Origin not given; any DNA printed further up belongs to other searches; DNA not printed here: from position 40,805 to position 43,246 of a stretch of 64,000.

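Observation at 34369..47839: Glycyl-radical enzyme embedded in a two-importer carbohydrate locus with DUF1861-like and URO-D/MtaA-like proteins: candidate uncharacterised anaerobic sugar pathway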

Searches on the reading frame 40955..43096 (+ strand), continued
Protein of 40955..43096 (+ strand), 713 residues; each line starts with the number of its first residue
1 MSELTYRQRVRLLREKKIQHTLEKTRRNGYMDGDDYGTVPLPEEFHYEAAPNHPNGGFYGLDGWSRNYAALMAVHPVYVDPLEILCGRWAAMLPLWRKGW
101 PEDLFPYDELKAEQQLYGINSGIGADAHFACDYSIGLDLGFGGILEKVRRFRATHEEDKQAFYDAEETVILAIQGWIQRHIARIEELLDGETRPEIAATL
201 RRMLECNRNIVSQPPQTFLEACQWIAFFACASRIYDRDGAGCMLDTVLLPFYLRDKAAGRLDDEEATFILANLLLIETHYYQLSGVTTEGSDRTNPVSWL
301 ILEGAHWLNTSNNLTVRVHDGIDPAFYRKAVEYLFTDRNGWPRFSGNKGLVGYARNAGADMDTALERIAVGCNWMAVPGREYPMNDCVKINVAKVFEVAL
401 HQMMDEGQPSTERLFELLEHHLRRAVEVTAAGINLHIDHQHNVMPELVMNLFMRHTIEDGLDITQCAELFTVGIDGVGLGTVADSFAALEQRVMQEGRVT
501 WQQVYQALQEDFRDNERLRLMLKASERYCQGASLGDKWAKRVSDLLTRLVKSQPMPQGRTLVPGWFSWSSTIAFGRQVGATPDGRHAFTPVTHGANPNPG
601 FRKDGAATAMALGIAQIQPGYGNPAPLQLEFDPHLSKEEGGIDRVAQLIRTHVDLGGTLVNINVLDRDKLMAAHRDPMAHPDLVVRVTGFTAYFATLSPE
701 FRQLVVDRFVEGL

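Call 58: search_solved_structures(query=L087:4963-5757:+, max_evalue=0.001)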
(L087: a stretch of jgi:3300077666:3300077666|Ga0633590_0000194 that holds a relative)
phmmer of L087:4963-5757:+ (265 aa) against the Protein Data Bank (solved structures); distinct sequences matched with E-value up to 0.001: 4.
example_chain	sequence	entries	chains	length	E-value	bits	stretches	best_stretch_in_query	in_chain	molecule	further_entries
3lmz_A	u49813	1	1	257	1.6e-12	50.7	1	83-261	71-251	Putative sugar isomerase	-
3p6l_A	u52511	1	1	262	1.2e-11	47.7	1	71-262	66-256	Sugar phosphate isomerase/epimerase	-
4kw2_A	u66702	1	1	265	8.9e-11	44.9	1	66-262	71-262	Uncharacterized protein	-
3cny_A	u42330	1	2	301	0.00057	22.6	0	138-210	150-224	Inositol catabolism protein IolE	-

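Call 61: search_protein_families(library=pfam, proteins=[L059:16582-17517:+, L059:13235-14248:+, L080:3879-4604:+, L064:5294-5950:+, L011:20033-20938:+, L080:12401-13594:+, L011:4280-5362:+, L011:12224-13282:-, L013:4540-6468:+, L027:2925-3869:+], max_evalue=0.00001)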
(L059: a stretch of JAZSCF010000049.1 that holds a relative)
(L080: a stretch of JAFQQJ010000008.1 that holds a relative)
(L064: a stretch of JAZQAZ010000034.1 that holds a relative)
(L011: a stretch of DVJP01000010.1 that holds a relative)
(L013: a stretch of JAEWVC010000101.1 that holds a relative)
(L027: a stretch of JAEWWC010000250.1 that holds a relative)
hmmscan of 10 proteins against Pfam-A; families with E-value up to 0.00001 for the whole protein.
L059:16582-17517:+ (311 aa): 1 family
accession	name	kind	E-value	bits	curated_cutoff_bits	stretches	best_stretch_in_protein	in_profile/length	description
PF13484.11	Fer4_16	-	1.1e-06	29.7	30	1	182-214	2-33/66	4Fe-4S double cluster binding domain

L059:13235-14248:+ (337 aa): 0 families

L080:3879-4604:+ (241 aa): 3 families
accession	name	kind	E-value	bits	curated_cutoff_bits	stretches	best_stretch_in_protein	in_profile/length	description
PF05175.20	MTS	-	3.3e-13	50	23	1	39-140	16-111/170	Methyltransferase small domain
PF13847.12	Methyltransf_31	-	2.1e-08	34.4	27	1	55-183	2-111/145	Methyltransferase domain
PF13649.12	Methyltransf_25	-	3.9e-07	31.1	27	1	60-134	1-71/97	Methyltransferase domain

L064:5294-5950:+ (218 aa): 1 family
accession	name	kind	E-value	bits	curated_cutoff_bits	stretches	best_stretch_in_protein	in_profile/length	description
PF00300.27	His_Phos_1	-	1.7e-49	168.6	21.7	1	10-198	2-188/194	Histidine phosphatase superfamily (branch 1)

L011:20033-20938:+ (301 aa): 1 family
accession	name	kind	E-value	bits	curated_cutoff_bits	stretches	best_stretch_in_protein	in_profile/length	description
PF00701.28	DHDPS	-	2.7e-42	144.9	22.1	1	6-270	4-265/289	Dihydrodipicolinate synthetase family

L080:12401-13594:+ (397 aa): 5 families
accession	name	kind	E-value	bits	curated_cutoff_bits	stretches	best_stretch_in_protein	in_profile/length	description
PF00248.27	Aldo_ket_red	-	2.9e-21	76.2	24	1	34-254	8-203/291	Aldo/keto reductase family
PF13183.11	Fer4_8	-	6.4e-07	30.3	27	1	319-383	4-68/68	4Fe-4S dicluster domain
PF13534.11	Fer4_17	-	2.2e-06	28.5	22.2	1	320-383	2-60/61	4Fe-4S dicluster domain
PF13187.11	Fer4_9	-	2.8e-06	27.7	27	1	319-381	1-49/52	4Fe-4S dicluster domain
PF12838.12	Fer4_7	-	4.7e-06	27.4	27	0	360-383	29-52/52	4Fe-4S dicluster domain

L011:4280-5362:+ (360 aa): 1 family
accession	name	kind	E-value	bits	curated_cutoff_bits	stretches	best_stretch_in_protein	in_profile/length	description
PF04041.19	Glyco_hydro_130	-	5.1e-50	170.7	26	1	113-358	63-318/320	beta-1,4-mannooligosaccharide phosphorylase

L011:12224-13282:- (352 aa): 2 families
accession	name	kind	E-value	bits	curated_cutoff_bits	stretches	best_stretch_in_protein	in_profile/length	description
PF04041.19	Glyco_hydro_130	-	5.8e-13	48.9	26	1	74-152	34-116/320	beta-1,4-mannooligosaccharide phosphorylase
PF00251.26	Glyco_hydro_32N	-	3.6e-07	30.5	22.1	0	71-150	65-147/307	Glycosyl hydrolases family 32 N-terminal domain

L013:4540-6468:+ (642 aa): 2 families
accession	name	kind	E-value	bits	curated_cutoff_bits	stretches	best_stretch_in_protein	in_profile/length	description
PF00754.31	F5_F8_type_C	-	1e-13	52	28.2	1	519-628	2-118/127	F5/8 type C domain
PF22633.2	F5_F8_type_C_2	-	5.2e-10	40.2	27.8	1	537-615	5-88/91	NedA-like, galactose-binding domain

L027:2925-3869:+ (314 aa): 1 family
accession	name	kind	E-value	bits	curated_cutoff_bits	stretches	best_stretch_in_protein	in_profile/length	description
PF01261.30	AP_endonuc_2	-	2.6e-28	99.8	31.1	1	28-282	2-232/249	Xylose isomerase-like TIM barrel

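Call 62: search_protein_families(library=pfam, proteins=[L042:17841-19019:+, L024:4719-6149:-, L041:16691-17875:-, L064:812-2011:-, L048:4811-5650:+, L063:13340-14668:-, L059:17530-19248:+, L087:4069-4941:+, L087:14622-15482:+, L044:7032-8153:+], max_evalue=0.00001)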
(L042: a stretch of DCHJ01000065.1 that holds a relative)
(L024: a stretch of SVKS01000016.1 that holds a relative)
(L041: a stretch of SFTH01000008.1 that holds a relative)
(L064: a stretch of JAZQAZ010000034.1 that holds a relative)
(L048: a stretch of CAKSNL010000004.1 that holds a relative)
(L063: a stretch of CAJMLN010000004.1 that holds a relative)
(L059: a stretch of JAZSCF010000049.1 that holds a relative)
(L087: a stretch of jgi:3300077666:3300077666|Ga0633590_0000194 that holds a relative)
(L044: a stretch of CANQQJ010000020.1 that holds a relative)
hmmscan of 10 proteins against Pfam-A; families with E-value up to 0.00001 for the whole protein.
L042:17841-19019:+ (392 aa): 2 families
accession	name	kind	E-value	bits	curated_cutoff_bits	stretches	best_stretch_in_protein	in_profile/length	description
PF13407.12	Peripla_BP_4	-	4.8e-33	115.2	35.1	1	81-333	9-257/258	Periplasmic binding protein domain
PF00532.27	Peripla_BP_1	-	7.2e-06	26.1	22.2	0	101-272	29-196/281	Periplasmic binding proteins and sugar binding domain of LacI family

L024:4719-6149:- (476 aa): 0 families

L041:16691-17875:- (394 aa): 0 families

L064:812-2011:- (399 aa): 3 families
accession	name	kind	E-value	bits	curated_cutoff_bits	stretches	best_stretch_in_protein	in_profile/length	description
PF10509.15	GalKase_gal_bdg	-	6.3e-22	77.3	23.1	1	16-66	1-49/49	Galactokinase galactose-binding signature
PF00288.32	GHMP_kinases_N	-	6e-16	58.9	22.3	1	107-191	8-86/87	GHMP kinases N terminal domain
PF08544.19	GHMP_kinases_C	-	1.3e-11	45.1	21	1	296-375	2-82/85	GHMP kinases C terminal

L048:4811-5650:+ (279 aa): 1 family
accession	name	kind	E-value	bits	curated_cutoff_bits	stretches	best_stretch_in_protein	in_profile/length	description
PF00590.25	TP_methylase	-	2.2e-27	96.8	27.8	1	4-202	1-209/212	Tetrapyrrole (Corrin/Porphyrin) Methylases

L063:13340-14668:- (442 aa): 4 families
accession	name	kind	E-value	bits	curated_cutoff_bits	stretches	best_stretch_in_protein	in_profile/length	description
PF00696.33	AA_kinase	-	2.5e-32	112.9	24.9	1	1-263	1-234/234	Amino acid kinase family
PF22468.2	ACT_9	-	3.6e-23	81.5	27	1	377-436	2-61/61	ACT domain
PF01842.31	ACT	-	2.5e-06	27.6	27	1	388-430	12-59/66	ACT domain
PF13840.12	ACT_7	-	8.3e-06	26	27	0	371-432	4-63/65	ACT domain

L059:17530-19248:+ (572 aa): 2 families
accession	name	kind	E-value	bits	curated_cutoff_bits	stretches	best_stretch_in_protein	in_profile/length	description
PF18952.6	DUF5696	-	2.7e-44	152.1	25.6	1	140-567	194-608/612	Family of unknown function (DUF5696)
PF19773.5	DUF6259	-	1.9e-07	30.9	28.7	1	215-449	62-295/300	Domain of unknown function (DUF6259)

L087:4069-4941:+ (291 aa): 1 family
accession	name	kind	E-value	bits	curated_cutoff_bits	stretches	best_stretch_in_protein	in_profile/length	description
PF01261.30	AP_endonuc_2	-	8.5e-47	160.4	31.1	1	27-282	2-245/249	Xylose isomerase-like TIM barrel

L087:14622-15482:+ (287 aa): 0 families

L044:7032-8153:+ (373 aa): 3 families
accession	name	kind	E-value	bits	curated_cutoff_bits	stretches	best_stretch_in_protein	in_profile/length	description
PF01408.29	GFO_IDH_MocA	-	2.3e-28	99.7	24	1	5-125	1-117/120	Oxidoreductase family, NAD-binding Rossmann fold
PF22725.1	GFO_IDH_MocA_C3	-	7.2e-18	65.2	27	1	137-287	2-123/124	GFO/IDH/MocA C-terminal domain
PF02894.22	GFO_IDH_MocA_C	-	6e-14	52.8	22.9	1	142-367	3-216/218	Oxidoreductase family, C-terminal alpha/beta domain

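Call 63: search_protein_representatives(protein=window:40955-43093:+)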
Query: 713 residues. Proteins with E-value up to 0.001 (for the whole library): 4077; up to 1e-10: 2439; up to 1e-30: 582. The best 150 are listed.
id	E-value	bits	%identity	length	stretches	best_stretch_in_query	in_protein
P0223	8.6e-285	963.0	60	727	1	4-713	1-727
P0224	4.1e-212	722.7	46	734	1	3-712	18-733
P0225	5.7e-193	659.4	45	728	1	5-711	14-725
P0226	7.5e-190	649.1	47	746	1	4-710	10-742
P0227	1.3e-182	625.1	44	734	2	2-405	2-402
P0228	2.8e-176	604.3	45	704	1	16-709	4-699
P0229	6.7e-176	603.0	41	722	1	4-710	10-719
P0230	1.4e-165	568.9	41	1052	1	5-711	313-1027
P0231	1.3e-159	549.1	39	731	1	33-710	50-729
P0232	4.7e-155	534.1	51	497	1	223-710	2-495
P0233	3.2e-154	531.3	40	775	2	98-711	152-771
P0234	2.8e-153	528.2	39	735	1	29-710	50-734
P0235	4.7e-143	494.4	36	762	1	31-710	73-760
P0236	4.8e-130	451.4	45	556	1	9-555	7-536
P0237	1.9e-129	449.5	48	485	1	3-467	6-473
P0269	8.6e-63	229.1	28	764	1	48-708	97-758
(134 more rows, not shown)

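Call 65: search_protein_families(library=pfam, proteins=[P0230, P0233, P0235, P0269], max_evalue=0.001)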
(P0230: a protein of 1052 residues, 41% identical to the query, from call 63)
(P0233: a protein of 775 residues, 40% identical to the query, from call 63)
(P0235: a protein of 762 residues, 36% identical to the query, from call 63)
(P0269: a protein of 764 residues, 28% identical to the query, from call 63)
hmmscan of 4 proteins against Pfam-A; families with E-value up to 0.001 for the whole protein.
P0230 (1052 aa): 12 families
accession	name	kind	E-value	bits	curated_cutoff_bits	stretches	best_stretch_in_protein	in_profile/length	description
PF02901.20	PFL-like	-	7.8e-74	249.9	24.3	1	435-887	159-647/647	Pyruvate formate lyase-like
PF04055.27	Radical_SAM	-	5.4e-14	53.1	29.5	1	25-227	3-155/166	Radical SAM superfamily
PF01228.26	Gly_radical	-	9e-13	49.1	22.2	1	906-1010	4-105/106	Glycine radical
PF13353.11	Fer4_12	-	5.5e-09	36.9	22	1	16-158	2-85/137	4Fe-4S single cluster domain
PF12838.12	Fer4_7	-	6.4e-08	33.4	27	1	55-98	2-52/52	4Fe-4S dicluster domain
PF00037.32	Fer4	-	2.2e-07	30.9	21.1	1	54-69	7-22/24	4Fe-4S binding domain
PF12837.12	Fer4_6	-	3.8e-07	30.2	25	0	79-99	4-24/24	4Fe-4S binding domain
PF13237.11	Fer4_10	-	7.2e-07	29.5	25.5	1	52-95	6-53/53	4Fe-4S dicluster domain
PF13187.11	Fer4_9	-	4.2e-05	23.9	27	1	55-98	2-51/52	4Fe-4S dicluster domain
PF12797.12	Fer4_2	-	4.8e-05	23.5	24.5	0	78-96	4-22/22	4Fe-4S binding domain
PF13484.11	Fer4_16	-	0.00014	23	30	0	83-103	1-21/66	4Fe-4S double cluster binding domain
PF14697.11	Fer4_21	-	0.00048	20.7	35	1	53-101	6-59/59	4Fe-4S dicluster domain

P0233 (775 aa): 2 families
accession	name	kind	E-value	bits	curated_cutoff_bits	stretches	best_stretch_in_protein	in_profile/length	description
PF02901.20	PFL-like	-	4.2e-94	316.9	24.3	1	61-634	37-647/647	Pyruvate formate lyase-like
PF01228.26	Gly_radical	-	5.8e-11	43.3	22.2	1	697-754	49-105/106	Glycine radical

P0235 (762 aa): 2 families
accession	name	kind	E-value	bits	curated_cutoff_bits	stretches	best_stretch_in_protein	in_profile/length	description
PF02901.20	PFL-like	-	4.3e-84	283.8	24.3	1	175-625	159-647/647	Pyruvate formate lyase-like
PF01228.26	Gly_radical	-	7.7e-13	49.3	22.2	1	678-745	38-106/106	Glycine radical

P0269 (764 aa): 2 families
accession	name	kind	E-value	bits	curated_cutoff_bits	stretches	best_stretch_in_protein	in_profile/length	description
PF02901.20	PFL-like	-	5.6e-105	352.8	24.3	1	173-623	158-644/647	Pyruvate formate lyase-like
PF01228.26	Gly_radical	-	2e-21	77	22.2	1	643-745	2-106/106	Glycine radical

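Call 67: find_encoding_contigs(protein=P0229, flank=8000, max_places=3)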
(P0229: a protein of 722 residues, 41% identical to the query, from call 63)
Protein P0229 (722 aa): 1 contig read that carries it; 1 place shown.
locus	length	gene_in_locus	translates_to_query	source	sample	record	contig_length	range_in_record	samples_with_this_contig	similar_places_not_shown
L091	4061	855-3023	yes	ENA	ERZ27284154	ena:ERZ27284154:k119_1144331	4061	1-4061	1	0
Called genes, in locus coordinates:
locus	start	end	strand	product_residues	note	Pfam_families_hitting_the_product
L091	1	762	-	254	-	?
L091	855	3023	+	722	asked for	PF02901:PFL-like, PF01228:Gly_radical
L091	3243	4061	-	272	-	?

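Call 69: search_solved_structures(query=L087:4069-4941:+, max_evalue=0.001)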
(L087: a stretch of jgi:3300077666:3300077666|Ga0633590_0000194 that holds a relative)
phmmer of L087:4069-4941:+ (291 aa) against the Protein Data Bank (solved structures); distinct sequences matched with E-value up to 0.001: 27.
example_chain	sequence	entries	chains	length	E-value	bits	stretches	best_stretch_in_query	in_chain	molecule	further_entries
3wqo_A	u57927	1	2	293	6.5e-13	51.6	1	150-277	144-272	Uncharacterized protein MJ1311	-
5zfs_A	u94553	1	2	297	7.2e-08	35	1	152-265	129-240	D-allulose-3-epimerase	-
8yeb_A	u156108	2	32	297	7.2e-08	35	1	152-265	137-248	Ketose 3-epimerase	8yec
3vyl_A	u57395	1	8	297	1.7e-07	33.8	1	143-265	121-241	L-ribulose 3-epimerase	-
3cny_A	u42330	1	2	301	1.2e-06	31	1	133-268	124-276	Inositol catabolism protein IolE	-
2ou4_A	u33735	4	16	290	1.3e-06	30.9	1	170-265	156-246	D-tagatose 3-epimerase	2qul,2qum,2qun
4xsl_A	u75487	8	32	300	1.3e-06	30.8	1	170-265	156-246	D-tagatose 3-epimerase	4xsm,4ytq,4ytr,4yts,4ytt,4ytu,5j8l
4q7i_A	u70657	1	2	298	1.4e-06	30.8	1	172-266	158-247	D-tagatose 3-epimerase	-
4pgl_A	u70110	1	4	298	1.9e-06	30.3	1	171-267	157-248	D-tagatose 3-epimerase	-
3vnk_A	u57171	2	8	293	2.2e-06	30.1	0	140-265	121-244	Xylose isomerase domain protein TIM barrel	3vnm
3vni_A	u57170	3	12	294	2.2e-06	30.1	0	140-265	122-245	Xylose isomerase domain protein TIM barrel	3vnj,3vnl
7e9w_A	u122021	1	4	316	2.9e-06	29.7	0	140-265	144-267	D-psicose 3-epimerase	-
7x7w_A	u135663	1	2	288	9.2e-06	28.1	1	28-265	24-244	D-PSICOSE 3-EPIMERASE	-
4pfh_A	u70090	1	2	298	4.1e-05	25.9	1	172-266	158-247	D-tagatose 3-epimerase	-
7erm_A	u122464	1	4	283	0.00017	23.9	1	152-269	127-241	D-tagatose 3-epimerase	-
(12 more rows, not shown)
